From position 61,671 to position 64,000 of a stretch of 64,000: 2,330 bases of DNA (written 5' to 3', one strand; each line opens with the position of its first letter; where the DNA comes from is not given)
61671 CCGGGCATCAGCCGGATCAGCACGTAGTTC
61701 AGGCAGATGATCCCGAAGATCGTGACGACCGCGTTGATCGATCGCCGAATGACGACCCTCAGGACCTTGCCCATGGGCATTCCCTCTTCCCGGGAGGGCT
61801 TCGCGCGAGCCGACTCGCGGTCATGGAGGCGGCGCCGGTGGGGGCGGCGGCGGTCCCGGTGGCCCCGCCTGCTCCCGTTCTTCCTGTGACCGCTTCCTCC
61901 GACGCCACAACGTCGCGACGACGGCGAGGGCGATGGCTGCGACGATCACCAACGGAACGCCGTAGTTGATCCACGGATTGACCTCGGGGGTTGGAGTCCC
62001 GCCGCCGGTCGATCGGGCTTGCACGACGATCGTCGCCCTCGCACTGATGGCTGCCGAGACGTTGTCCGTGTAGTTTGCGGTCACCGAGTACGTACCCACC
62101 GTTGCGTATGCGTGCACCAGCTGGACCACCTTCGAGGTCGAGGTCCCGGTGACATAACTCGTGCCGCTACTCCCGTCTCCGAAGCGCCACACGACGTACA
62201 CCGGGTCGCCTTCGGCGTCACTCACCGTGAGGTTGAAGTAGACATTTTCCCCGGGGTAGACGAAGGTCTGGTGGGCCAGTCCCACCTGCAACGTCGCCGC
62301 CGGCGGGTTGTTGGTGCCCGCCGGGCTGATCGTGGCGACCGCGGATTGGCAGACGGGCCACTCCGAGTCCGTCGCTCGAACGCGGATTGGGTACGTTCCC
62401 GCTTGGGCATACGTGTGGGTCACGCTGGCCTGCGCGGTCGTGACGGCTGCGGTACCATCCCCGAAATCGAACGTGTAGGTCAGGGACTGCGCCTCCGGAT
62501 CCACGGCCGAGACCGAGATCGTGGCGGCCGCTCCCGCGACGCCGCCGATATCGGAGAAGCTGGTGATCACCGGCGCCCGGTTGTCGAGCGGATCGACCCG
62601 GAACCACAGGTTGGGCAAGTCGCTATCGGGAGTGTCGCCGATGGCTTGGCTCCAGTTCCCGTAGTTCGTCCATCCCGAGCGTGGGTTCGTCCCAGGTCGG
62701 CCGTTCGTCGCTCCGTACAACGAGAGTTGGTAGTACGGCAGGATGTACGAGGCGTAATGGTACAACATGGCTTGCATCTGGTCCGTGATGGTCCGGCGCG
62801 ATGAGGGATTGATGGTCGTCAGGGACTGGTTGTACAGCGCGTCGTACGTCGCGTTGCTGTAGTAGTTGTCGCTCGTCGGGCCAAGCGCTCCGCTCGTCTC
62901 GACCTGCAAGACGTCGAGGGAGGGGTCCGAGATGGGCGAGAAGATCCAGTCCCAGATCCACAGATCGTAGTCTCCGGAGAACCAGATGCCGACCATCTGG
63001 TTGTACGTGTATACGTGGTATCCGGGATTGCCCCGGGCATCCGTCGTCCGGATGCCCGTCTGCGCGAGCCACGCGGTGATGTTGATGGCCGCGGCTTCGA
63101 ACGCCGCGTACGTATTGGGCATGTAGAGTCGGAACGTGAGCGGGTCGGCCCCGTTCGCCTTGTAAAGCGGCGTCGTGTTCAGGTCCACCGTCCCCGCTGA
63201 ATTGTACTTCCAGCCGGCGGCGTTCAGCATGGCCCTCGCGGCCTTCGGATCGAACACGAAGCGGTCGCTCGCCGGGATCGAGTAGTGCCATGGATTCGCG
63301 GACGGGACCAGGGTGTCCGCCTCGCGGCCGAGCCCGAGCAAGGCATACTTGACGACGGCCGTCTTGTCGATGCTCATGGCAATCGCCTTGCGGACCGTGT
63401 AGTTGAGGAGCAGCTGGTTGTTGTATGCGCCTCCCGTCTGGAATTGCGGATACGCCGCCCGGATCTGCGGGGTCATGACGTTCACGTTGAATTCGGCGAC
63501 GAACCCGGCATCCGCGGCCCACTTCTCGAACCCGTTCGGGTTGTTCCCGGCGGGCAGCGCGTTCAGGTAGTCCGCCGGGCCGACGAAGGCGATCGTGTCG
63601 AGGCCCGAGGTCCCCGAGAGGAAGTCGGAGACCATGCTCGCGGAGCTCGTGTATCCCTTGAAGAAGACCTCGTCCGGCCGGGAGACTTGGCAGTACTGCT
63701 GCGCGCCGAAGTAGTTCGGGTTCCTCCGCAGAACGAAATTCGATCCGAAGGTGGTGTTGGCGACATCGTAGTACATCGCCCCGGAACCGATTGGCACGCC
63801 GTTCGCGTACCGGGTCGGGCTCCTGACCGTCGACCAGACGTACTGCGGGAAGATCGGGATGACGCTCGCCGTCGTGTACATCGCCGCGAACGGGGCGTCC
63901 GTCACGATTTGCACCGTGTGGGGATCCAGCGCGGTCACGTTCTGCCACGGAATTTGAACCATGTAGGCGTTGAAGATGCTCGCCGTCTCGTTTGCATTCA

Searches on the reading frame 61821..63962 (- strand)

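Call 60: search_protein_families(library=pfam, proteins=[window:61821-63962:-], max_evalue=0.00001)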
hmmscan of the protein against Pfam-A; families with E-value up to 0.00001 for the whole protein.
window:61821-63962:- (713 aa): 3 families
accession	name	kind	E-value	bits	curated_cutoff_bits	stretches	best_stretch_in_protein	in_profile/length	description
PF00496.27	SBP_bac_5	-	5.8e-33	114.9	32.4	1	8-347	67-354/368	Bacterial extracellular solute-binding proteins, family 5 Middle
PF00801.26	PKD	-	1.8e-23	82.8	23.5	2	474-533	11-68/80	PKD domain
PF18911.6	PKD_4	-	2.2e-22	79.4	27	2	461-534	1-72/85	PKD domain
